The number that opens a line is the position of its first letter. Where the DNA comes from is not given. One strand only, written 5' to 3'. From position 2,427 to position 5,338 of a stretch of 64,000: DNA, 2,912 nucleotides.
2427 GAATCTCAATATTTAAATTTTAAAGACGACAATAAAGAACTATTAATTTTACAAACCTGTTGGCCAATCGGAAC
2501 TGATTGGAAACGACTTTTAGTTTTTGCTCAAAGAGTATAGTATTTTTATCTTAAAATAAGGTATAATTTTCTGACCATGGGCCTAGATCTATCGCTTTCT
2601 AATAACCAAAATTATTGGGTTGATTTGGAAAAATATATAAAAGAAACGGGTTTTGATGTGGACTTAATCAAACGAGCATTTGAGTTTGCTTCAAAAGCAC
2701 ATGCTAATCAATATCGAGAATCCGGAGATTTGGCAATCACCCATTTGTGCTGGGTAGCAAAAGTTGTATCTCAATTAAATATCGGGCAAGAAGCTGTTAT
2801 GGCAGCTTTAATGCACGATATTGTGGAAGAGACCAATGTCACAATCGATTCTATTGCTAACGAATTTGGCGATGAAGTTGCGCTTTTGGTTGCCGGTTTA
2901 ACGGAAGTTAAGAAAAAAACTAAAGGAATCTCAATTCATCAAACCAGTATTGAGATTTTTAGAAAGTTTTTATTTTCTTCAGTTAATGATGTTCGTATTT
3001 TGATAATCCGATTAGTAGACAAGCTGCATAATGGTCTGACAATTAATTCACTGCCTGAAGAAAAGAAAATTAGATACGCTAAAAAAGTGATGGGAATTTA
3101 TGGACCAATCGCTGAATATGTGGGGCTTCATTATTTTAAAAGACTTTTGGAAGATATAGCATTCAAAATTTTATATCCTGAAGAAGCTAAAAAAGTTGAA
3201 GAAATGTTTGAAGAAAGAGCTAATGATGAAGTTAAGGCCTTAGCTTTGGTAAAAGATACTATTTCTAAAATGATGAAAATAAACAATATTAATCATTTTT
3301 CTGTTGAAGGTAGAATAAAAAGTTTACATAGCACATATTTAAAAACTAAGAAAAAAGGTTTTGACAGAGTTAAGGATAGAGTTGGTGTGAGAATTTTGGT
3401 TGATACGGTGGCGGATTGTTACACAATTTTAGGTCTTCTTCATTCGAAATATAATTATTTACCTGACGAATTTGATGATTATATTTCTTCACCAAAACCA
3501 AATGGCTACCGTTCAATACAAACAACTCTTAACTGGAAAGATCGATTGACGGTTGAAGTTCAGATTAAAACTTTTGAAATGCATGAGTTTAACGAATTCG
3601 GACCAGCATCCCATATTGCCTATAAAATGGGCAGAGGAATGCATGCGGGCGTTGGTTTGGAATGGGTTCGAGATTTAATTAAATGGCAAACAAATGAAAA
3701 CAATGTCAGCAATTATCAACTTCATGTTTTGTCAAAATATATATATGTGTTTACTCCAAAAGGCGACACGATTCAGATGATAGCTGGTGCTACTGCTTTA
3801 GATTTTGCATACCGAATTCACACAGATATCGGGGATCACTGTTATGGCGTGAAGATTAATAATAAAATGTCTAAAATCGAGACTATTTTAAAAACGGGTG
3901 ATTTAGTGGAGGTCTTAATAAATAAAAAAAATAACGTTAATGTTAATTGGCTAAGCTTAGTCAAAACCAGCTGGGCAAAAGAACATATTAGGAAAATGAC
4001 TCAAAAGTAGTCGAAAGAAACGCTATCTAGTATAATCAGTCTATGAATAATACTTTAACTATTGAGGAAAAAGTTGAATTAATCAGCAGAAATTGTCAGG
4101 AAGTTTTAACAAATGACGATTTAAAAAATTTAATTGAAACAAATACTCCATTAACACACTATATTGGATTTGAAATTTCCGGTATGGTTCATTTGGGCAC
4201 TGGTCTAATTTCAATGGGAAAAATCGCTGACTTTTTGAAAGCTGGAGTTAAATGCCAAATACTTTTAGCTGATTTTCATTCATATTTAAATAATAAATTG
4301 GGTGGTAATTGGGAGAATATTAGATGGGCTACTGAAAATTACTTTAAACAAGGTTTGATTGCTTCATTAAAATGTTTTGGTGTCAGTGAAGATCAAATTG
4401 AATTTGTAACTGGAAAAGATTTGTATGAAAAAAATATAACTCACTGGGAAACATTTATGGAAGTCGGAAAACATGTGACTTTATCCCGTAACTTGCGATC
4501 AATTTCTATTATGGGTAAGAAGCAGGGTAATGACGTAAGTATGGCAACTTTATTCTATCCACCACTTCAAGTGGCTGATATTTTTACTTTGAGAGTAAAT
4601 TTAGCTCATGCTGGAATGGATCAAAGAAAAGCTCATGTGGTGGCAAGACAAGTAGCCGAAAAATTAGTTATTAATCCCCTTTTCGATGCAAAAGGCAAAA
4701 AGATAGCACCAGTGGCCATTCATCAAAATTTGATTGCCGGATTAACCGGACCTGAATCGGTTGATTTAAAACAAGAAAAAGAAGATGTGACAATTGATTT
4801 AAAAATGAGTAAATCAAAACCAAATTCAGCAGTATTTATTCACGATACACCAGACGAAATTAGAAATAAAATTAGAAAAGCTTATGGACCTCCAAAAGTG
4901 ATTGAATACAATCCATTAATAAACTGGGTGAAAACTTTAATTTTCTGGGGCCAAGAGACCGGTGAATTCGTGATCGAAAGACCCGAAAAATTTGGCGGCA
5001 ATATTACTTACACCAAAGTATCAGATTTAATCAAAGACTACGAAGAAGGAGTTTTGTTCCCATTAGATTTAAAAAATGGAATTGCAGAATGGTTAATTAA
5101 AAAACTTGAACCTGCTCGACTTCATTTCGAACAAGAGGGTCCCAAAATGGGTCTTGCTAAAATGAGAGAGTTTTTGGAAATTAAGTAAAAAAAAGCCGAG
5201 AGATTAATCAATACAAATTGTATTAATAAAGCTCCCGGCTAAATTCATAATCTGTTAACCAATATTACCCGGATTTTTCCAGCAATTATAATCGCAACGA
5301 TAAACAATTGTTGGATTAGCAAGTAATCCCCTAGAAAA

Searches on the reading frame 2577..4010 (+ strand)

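Call 65: search_protein_families(library=pfam, proteins=[window:2577-4010:+], max_evalue=0.0001)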
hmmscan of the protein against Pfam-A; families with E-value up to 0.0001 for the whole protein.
window:2577-4010:+ (477 aa): 3 families
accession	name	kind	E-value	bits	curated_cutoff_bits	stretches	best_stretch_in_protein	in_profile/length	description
PF13328.12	HD_4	-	4.8e-32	111.3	27.2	1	34-183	1-154/156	HD domain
PF04607.23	RelA_SpoT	-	1.2e-30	106.5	27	1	245-352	1-111/113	Region found in RelA / SpoT proteins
PF02824.27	TGS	-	2.5e-16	59.9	22.2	1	389-447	1-59/60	TGS domain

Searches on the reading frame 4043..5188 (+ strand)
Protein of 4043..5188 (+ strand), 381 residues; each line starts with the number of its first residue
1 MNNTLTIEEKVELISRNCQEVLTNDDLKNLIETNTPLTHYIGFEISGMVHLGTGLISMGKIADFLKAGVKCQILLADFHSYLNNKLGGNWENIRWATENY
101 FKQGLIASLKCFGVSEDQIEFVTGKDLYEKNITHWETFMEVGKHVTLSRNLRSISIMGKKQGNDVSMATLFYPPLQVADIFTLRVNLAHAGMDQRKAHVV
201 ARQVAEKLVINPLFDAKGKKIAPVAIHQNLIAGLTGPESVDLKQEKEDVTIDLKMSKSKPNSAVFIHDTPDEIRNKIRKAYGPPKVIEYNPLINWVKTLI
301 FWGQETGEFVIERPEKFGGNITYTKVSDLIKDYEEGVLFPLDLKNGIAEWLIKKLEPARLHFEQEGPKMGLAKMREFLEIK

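Call 65: search_protein_families(library=pfam, proteins=[window:4043-5188:+], max_evalue=0.0001)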
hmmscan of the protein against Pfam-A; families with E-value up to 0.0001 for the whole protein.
window:4043-5188:+ (381 aa): 1 family
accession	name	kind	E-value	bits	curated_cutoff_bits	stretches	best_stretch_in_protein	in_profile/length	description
PF00579.31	tRNA-synt_1b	-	6.3e-40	137.8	21.1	1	34-355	3-291/292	tRNA synthetases class I (W and Y)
